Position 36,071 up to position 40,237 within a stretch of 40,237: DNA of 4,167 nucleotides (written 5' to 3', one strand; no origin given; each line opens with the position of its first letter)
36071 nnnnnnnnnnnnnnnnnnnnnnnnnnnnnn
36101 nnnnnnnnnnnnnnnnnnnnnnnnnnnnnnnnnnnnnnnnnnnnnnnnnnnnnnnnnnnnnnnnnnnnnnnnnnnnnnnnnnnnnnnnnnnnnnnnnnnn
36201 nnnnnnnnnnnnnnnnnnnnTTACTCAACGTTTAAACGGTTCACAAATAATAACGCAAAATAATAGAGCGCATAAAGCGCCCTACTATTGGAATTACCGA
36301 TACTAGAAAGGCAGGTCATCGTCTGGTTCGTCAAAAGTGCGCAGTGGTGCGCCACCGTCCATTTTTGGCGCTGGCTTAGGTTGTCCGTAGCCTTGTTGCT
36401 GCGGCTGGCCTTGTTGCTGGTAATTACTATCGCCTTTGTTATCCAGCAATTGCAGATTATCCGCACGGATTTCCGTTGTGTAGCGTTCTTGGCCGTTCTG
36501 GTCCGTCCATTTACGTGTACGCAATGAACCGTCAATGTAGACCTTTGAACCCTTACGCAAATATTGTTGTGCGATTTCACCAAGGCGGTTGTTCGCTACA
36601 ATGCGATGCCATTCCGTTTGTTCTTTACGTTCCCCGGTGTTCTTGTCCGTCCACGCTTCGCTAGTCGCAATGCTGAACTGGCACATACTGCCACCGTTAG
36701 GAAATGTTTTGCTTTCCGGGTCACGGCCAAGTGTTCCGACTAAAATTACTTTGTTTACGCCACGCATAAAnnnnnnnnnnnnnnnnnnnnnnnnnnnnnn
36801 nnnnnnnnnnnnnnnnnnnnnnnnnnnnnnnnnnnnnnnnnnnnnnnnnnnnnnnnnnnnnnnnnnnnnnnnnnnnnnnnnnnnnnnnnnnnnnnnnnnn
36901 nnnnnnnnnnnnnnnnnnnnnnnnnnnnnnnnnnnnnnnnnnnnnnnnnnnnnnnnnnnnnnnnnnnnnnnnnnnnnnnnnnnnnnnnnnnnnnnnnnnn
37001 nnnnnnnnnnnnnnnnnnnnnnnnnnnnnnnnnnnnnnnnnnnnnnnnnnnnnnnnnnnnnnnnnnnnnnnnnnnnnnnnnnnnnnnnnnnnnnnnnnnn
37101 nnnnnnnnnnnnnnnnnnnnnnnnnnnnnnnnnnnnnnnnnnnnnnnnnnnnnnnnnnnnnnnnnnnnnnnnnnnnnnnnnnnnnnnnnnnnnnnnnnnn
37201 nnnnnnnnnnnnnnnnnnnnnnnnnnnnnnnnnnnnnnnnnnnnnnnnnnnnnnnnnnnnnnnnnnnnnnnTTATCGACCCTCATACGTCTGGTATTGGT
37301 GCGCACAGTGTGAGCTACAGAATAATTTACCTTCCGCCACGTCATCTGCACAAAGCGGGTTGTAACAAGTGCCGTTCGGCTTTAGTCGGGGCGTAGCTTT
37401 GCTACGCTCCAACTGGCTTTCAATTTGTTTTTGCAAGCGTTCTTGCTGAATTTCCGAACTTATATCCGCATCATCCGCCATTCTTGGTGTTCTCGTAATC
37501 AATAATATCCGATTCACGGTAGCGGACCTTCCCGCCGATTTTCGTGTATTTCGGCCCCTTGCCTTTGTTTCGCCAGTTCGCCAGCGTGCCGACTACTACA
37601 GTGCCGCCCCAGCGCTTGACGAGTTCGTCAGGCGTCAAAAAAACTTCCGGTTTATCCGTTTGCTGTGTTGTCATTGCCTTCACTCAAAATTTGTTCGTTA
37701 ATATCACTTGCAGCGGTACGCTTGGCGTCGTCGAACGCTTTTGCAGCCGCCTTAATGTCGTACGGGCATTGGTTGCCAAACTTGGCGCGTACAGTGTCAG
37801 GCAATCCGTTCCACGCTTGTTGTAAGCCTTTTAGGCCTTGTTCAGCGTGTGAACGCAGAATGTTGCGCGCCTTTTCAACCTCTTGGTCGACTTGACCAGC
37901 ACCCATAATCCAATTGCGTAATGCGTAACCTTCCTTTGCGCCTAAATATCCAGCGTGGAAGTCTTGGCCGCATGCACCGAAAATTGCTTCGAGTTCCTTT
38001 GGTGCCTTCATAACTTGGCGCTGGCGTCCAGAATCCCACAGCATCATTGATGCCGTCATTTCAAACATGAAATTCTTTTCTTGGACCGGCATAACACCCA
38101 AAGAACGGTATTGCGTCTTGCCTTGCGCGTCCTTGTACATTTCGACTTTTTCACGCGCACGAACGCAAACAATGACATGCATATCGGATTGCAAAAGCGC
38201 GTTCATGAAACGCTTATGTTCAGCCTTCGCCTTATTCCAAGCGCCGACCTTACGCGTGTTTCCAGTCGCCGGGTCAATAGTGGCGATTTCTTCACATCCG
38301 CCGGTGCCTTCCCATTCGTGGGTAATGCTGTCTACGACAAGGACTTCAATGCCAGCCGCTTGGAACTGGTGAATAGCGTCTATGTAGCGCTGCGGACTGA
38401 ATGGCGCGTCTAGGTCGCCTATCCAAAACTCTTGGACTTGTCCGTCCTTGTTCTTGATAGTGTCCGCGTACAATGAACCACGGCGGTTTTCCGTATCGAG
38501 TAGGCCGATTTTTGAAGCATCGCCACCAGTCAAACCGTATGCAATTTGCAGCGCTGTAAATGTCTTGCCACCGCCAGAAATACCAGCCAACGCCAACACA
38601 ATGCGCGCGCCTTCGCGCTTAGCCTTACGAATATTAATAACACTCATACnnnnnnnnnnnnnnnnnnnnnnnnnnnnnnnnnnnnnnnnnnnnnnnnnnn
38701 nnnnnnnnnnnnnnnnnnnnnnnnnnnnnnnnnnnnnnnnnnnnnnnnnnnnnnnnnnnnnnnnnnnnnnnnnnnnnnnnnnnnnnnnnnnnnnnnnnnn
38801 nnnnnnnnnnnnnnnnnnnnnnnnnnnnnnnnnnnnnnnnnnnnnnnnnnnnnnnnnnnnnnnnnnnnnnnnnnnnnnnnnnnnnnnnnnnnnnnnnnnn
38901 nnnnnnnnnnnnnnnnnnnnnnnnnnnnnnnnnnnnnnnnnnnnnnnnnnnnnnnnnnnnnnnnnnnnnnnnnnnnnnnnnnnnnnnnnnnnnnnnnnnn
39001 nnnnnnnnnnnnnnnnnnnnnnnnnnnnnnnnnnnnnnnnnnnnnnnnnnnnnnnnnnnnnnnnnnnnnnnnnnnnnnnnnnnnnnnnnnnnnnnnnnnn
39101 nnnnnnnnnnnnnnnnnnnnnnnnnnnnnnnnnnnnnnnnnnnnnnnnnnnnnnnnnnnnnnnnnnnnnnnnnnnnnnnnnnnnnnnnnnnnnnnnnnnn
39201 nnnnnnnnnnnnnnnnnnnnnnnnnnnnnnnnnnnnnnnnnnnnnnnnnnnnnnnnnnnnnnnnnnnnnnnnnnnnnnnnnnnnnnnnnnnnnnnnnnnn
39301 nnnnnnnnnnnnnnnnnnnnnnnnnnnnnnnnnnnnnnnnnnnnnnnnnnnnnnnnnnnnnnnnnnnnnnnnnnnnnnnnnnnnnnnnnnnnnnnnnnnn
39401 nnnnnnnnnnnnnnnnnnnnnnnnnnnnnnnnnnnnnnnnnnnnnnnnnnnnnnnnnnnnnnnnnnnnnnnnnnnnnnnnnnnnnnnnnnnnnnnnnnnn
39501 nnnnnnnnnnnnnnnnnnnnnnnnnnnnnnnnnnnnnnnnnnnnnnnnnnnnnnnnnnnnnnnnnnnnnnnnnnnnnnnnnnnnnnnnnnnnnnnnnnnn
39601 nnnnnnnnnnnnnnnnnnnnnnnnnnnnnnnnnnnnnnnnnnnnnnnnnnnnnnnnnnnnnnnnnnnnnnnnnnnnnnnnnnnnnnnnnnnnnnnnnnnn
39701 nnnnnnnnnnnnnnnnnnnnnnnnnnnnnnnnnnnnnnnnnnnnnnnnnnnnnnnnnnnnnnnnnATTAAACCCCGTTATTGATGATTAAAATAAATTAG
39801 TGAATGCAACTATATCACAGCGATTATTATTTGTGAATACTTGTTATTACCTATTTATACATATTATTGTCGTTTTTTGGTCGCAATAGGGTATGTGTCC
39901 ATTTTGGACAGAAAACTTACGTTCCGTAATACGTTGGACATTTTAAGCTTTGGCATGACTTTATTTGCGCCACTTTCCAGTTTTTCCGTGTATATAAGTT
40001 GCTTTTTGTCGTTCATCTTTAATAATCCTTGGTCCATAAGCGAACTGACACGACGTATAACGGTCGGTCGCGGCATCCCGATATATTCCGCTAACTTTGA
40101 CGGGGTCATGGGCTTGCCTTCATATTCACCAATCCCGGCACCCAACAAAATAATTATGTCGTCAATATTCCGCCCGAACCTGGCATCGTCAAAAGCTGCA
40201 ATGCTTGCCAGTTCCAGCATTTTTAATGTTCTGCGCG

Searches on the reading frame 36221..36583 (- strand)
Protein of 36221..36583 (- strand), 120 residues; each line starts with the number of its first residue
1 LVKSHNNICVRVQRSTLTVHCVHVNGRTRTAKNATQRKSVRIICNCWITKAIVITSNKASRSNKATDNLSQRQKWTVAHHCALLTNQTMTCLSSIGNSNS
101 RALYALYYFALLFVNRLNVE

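Call 23: search_protein_families(library=pfam, max_evalue=0.01, proteins=[window:36221-36583:-])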
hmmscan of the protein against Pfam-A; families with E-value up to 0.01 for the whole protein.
window:36221-36583:- (120 aa): 1 family
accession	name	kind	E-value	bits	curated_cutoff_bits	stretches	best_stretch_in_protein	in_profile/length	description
PF12460.14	MMS19_C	-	0.0028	17.1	32.9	1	33-106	234-307/426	RNAPII transcription regulator C-terminal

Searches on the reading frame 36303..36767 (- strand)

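Call 23: search_protein_families(library=pfam, max_evalue=0.01, proteins=[window:36303-36767:-])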
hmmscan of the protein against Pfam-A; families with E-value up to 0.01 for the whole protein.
window:36303-36767:- (154 aa): 1 family
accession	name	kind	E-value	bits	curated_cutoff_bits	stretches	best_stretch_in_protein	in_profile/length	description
PF00436.31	SSB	-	2e-38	131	26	1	4-108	1-104/104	Single-strand binding protein family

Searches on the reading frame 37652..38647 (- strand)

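Call 23: search_protein_families(library=pfam, max_evalue=0.01, proteins=[window:37652-38647:-])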
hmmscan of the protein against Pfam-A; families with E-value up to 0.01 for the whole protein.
window:37652-38647:- (331 aa): 1 family
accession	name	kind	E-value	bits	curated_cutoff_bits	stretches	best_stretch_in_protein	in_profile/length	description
PF13479.12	AAA_24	-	1.3e-12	48.4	27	1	16-181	3-147/195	AAA domain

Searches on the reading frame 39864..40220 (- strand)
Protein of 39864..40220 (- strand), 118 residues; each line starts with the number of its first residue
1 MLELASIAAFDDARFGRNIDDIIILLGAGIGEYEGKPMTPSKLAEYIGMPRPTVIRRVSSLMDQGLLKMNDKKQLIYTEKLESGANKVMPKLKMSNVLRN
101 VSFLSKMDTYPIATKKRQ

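Call 23: search_protein_families(library=pfam, max_evalue=0.01, proteins=[window:39864-40220:-])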
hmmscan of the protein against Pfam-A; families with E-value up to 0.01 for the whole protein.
window:39864-40220:- (118 aa): 10 families
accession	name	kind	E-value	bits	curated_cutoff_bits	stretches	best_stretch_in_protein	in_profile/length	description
PF09339.16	HTH_IclR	-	2e-06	27.9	22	1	35-68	16-49/52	IclR helix-turn-helix domain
PF13545.12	HTH_Crp_2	-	7.5e-06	26.3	27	1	37-76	22-59/70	Crp-like helix-turn-helix domain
PF01978.25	TrmB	-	6.3e-05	23.2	25.6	1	36-77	21-62/68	Sugar-specific transcriptional regulator TrmB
PF12802.13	MarR_2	-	6.8e-05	23.4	27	1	34-67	18-50/61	MarR family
PF25213.1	HVO_A0261_N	-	0.00018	21.8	35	1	36-72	23-59/86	HVO_A0261 N-terminal domain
PF13412.12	HTH_24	-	0.00045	20.2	21.9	1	38-68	18-48/48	Winged helix-turn-helix DNA-binding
PF01022.26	HTH_5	-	0.0011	19.3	22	1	36-67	14-45/47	Bacterial regulatory protein, arsR family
PF12840.13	HTH_20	-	0.0033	17.8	27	1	35-69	16-50/51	Helix-turn-helix domain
PF01325.25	Fe_dep_repress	-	0.0054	17.3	26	0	32-73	18-58/60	Iron dependent repressor, N-terminal DNA binding domain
PF01047.28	MarR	-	0.0058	16.9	24.6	1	34-68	14-48/59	MarR family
